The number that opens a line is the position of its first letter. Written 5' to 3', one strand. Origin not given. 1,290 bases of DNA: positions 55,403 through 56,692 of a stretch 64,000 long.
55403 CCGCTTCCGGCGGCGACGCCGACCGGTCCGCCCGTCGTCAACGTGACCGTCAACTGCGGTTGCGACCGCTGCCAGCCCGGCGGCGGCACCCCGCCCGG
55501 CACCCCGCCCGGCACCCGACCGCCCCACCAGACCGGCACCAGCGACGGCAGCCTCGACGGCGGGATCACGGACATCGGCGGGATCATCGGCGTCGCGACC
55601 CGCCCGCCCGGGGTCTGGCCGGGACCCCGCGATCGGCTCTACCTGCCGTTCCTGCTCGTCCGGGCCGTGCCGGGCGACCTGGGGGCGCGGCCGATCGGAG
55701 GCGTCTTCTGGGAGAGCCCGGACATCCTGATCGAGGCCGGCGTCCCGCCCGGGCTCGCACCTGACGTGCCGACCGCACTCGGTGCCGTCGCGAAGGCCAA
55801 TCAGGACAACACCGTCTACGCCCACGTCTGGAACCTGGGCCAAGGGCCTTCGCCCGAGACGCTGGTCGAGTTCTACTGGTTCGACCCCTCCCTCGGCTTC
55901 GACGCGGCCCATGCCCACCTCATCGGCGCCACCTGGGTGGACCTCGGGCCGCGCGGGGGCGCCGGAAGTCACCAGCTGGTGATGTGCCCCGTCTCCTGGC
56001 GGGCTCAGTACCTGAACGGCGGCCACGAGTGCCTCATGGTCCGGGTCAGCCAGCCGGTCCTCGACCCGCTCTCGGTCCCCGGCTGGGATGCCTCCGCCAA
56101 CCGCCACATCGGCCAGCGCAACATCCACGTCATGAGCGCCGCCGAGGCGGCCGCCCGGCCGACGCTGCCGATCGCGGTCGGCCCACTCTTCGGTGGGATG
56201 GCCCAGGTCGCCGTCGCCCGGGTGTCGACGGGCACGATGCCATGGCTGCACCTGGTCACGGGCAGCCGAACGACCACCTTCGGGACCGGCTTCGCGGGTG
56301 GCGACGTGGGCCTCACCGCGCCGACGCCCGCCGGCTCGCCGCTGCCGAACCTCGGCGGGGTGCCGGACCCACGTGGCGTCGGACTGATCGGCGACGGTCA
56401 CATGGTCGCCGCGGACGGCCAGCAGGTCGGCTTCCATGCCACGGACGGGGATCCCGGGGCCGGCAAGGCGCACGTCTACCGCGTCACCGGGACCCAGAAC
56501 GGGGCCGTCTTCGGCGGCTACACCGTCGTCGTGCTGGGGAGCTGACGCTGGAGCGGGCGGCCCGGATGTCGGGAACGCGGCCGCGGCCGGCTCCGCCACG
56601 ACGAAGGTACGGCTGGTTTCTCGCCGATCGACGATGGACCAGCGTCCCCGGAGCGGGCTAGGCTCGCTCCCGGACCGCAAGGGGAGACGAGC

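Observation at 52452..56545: Two-gene operon: 945-aa cytoplasmic protein with an N-terminal Zn-PLC/P1-nuclease-like domain, translationally coupled (ATGA) to a protein whose first 40 residues are about 60% His/Glu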

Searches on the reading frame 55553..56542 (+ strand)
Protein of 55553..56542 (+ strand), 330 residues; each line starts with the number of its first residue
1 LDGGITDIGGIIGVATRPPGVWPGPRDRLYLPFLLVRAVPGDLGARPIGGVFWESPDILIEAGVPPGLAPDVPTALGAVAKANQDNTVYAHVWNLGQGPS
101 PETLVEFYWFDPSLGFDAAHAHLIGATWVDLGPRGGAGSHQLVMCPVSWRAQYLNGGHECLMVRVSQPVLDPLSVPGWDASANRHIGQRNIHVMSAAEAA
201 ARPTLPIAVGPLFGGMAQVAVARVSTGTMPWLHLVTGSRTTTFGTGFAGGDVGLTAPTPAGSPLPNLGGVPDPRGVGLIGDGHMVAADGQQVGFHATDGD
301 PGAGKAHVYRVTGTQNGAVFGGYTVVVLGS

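Call 13: find_homologous_proteins(query=window:55553-56542:+)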
Query window:55553-56542:+ (330 aa): 908 proteins with E <= 0.001 among 8000 candidates; the best 120 are listed.
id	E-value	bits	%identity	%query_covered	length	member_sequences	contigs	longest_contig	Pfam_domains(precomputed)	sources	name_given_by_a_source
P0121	5.6e-193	659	89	96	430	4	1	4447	-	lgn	-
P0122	5.4e-170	583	78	100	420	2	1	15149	-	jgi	jgi:hypothetical protein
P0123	1.5e-168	579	76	100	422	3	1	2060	-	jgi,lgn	jgi:hypothetical protein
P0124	4.4e-168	577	77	100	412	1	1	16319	-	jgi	jgi:hypothetical protein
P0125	1.2e-167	576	76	100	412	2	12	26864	-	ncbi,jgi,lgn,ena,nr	ncbi:MAG: hypothetical protein E6J05_03285 [Chloroflexi bacterium]|nr:MAG: hypothetical protein E6J0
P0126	1.2e-167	576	76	100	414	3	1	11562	-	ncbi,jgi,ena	-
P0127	1.1e-166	573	76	100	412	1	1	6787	-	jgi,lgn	-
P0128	1.3e-166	572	76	100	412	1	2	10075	-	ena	-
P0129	1.4e-165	569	76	100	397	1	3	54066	-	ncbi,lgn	-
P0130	2.5e-165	568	75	100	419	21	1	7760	-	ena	-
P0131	3.0e-165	568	77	95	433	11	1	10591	-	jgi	jgi:hypothetical protein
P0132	5.8e-165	567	74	100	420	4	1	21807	-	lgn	-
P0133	5.6e-164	564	74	100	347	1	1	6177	-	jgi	jgi:hypothetical protein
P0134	1.1e-163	563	74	99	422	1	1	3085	-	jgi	jgi:hypothetical protein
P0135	1.3e-163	562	75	99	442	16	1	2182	-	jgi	-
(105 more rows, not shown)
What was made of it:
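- Some B proteins carry LysM repeats (call 13).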

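Call 71: search_dna_similar(query=window:55553-56542:+, collection=plasmids, mode=protein, max_rows=15)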
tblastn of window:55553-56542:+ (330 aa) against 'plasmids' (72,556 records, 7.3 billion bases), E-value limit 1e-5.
Records with a match: 113; places in all: 113; records where one place covers at least 80% of the query: 0.
Best place of each record, by identity: <60% 113.
By first word of the organism name: Ralstonia 113.
By predicted mobility (MOB-suite, as given by PLSDB): mobilizable 100; non-mobilizable 13.
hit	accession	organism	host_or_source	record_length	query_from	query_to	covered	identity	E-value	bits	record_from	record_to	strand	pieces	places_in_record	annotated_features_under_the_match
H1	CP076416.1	Ralstonia solanacearum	tobacco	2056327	30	226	60%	36.7%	4e-22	104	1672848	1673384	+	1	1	none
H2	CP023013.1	Ralstonia solanacearum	Solanum tuberosum,single cell,Potato ...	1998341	30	200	52%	38.7%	8e-23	106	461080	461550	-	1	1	hypothetical protein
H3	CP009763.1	Ralstonia solanacearum OE1-1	Solanum virginianum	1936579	30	200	52%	38.7%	1e-22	105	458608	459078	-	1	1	hypothetical protein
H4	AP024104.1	Ralstonia solanacearum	-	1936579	30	200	52%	38.7%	1e-22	105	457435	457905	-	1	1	hypothetical protein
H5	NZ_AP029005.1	Ralstonia pseudosolanacearum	-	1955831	30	200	52%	38.7%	1e-22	105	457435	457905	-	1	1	none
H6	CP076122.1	Ralstonia solanacearum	Solanum muricatum,cell culture,stem,stem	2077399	30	200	52%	38.7%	1e-22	105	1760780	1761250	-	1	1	hypothetical protein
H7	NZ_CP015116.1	Ralstonia pseudosolanacearum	eggplant,true culture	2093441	30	200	52%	38.7%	1e-22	105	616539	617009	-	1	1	none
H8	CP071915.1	Ralstonia solanacearum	Pogostemon cablin,Single strain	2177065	30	200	52%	38.7%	1e-22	105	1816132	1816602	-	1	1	hypothetical protein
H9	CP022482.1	Ralstonia solanacearum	peanut,cell culture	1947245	30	200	52%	38.7%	1e-22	105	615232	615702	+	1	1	hypothetical protein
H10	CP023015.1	Ralstonia solanacearum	Solanum tuberosum,single cell,Potato ...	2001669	30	200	52%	38.7%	1e-22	105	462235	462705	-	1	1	hypothetical protein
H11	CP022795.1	Ralstonia solanacearum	Solanum tuberosum,single cell,Potato ...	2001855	30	200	52%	38.7%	1e-22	105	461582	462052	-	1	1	hypothetical protein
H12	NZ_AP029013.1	Ralstonia pseudosolanacearum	-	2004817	30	200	52%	38.7%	1e-22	105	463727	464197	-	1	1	none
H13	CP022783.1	Ralstonia solanacearum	Solanum tuberosum,single cell,Potato ...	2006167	30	200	52%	38.7%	1e-22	105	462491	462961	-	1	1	hypothetical protein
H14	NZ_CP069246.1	Ralstonia pseudosolanacearum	Arachis hypogaea,tissue sample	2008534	30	200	52%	38.7%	1e-22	105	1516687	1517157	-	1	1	none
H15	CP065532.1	Ralstonia solanacearum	peanut,whole organism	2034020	30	200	52%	38.7%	1e-22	105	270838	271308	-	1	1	none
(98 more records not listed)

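Call 72: get_annotated_region(hit=H3, flank=7000)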
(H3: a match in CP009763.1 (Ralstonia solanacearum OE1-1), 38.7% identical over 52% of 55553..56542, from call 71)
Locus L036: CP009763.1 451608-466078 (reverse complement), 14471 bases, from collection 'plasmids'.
description: Ralstonia solanacearum OE1-1 plasmid, complete genome
organism: Ralstonia solanacearum OE1-1 (NCBI taxid 1429399)
taxonomy: Bacteria; Pseudomonadota; Betaproteobacteria; Burkholderiales; Burkholderiaceae; Ralstonia; Ralstonia solanacearum; Ralstonia solanacearum OE1-1
host: -; source: Solanum virginianum; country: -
typing (MOB-suite, as given by PLSDB): mobilizable; relaxase MOBP
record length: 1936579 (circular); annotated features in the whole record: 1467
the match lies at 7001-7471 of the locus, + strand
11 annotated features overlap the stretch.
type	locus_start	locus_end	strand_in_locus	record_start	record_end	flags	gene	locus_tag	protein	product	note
CDS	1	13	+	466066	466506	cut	-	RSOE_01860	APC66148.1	transcriptional regulator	-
CDS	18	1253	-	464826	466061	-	-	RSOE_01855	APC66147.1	MFS transporter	-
CDS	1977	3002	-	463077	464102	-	-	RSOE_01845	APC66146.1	AI-2E family transporter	-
CDS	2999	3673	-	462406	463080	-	-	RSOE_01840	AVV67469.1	DUF1345 domain-containing protein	-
CDS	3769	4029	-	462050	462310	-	-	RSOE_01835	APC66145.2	hypothetical protein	-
CDS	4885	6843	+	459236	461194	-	-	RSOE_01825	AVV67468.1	hypothetical protein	-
CDS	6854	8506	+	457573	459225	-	-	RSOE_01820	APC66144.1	hypothetical protein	-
CDS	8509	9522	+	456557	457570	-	-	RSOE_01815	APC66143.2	peptidase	-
CDS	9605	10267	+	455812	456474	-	-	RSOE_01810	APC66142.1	hypothetical protein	-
CDS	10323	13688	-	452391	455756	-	-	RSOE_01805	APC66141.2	fatty acyl-AMP ligase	-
CDS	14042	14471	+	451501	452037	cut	-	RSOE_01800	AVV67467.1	hypothetical protein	-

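Call 73: search_protein_families(library=pfam, proteins=[L036:4885-6840:+, L036:6854-8503:+, L036:8509-9519:+, L036:9605-10264:+], max_evalue=0.01)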
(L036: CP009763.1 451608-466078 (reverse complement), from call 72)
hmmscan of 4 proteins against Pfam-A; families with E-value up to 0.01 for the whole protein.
L036:4885-6840:+ (652 aa): 0 families

L036:6854-8503:+ (550 aa): 0 families

L036:8509-9519:+ (337 aa): 0 families

L036:9605-10264:+ (220 aa): 2 families
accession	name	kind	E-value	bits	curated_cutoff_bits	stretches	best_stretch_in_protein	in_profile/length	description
PF14378.12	PAP2_3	-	5.8e-12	46.3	27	1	75-209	43-189/190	PAP2 superfamily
PF01569.27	PAP2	-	6.5e-05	23.1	27.2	1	149-214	51-124/130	PAP2 superfamily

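Call 75: search_protein_families(library=ncbifam, proteins=[L036:4885-6840:+, L036:6854-8503:+, L036:8509-9519:+, L036:9605-10264:+], max_evalue=0.1)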
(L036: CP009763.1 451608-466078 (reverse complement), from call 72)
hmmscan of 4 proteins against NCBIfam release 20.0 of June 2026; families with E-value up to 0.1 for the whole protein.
L036:4885-6840:+ (652 aa): 0 families

L036:6854-8503:+ (550 aa): 0 families

L036:8509-9519:+ (337 aa): 1 family
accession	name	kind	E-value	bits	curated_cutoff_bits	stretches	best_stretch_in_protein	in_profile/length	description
NF041770.1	CFI_box_CTERM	domain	6.8e-12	45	40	1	97-166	1-66/69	CFI-box-CTERM domain-containing protein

L036:9605-10264:+ (220 aa): 1 family
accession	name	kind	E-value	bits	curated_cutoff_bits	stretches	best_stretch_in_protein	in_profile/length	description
NF007159.0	PRK09597.1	equivalog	0.026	14.2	177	1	149-216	121-189/191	lipid A 1-phosphatase LpxE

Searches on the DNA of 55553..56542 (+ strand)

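Call 105: search_dna_similar(query=L036:4885-8503:+, collection=plasmids, mode=near, max_rows=60)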
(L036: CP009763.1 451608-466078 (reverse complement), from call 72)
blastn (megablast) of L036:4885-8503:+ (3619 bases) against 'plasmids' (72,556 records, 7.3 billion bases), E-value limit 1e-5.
Records with a match: 114; places in all: 114; records where one place covers at least 80% of the query: 110.
Best place of each record, by identity: >=99% 97; 95-99% 2; 90-95% 15.
By first word of the organism name: Ralstonia 114.
By predicted mobility (MOB-suite, as given by PLSDB): mobilizable 101; non-mobilizable 13.
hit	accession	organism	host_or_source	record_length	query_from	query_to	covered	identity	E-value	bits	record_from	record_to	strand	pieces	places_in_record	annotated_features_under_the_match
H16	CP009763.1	Ralstonia solanacearum OE1-1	Solanum virginianum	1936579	1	3619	100%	100.0%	0e+0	6684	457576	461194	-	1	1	hypothetical protein (x2)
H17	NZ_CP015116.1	Ralstonia pseudosolanacearum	eggplant,true culture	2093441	1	3619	100%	100.0%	0e+0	6684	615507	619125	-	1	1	none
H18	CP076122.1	Ralstonia solanacearum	Solanum muricatum,cell culture,stem,stem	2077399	1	3619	100%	100.0%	0e+0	6684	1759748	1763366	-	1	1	hypothetical protein (x2)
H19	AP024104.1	Ralstonia solanacearum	-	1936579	1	3619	100%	100.0%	0e+0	6684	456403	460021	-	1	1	hypothetical protein (x2)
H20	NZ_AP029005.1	Ralstonia pseudosolanacearum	-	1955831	1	3619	100%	100.0%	0e+0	6684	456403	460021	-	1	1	none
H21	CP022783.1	Ralstonia solanacearum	Solanum tuberosum,single cell,Potato ...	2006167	1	3619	100%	99.9%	0e+0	6661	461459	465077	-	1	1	hypothetical protein (x2)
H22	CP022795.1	Ralstonia solanacearum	Solanum tuberosum,single cell,Potato ...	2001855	1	3619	100%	99.9%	0e+0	6661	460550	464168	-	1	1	hypothetical protein (x2)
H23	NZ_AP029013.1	Ralstonia pseudosolanacearum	-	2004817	1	3619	100%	99.9%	0e+0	6661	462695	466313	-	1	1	none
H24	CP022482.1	Ralstonia solanacearum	peanut,cell culture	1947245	1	3619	100%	99.9%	0e+0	6656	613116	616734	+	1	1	hypothetical protein (x2)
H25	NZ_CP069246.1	Ralstonia pseudosolanacearum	Arachis hypogaea,tissue sample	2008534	1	3619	100%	99.9%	0e+0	6656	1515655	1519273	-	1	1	none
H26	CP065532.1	Ralstonia solanacearum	peanut,whole organism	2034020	1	3619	100%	99.9%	0e+0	6656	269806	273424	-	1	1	none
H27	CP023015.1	Ralstonia solanacearum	Solanum tuberosum,single cell,Potato ...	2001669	1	3619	100%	99.8%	0e+0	6650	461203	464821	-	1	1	hypothetical protein (x2)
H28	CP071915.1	Ralstonia solanacearum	Pogostemon cablin,Single strain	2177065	1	3619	100%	99.8%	0e+0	6645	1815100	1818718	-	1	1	hypothetical protein (x2)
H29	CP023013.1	Ralstonia solanacearum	Solanum tuberosum,single cell,Potato ...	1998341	1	3619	100%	99.8%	0e+0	6628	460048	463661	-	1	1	hypothetical protein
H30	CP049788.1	Ralstonia solanacearum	whole organism,isolated from the ...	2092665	1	3619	100%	99.7%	0e+0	6628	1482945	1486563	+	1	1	hypothetical protein (x2)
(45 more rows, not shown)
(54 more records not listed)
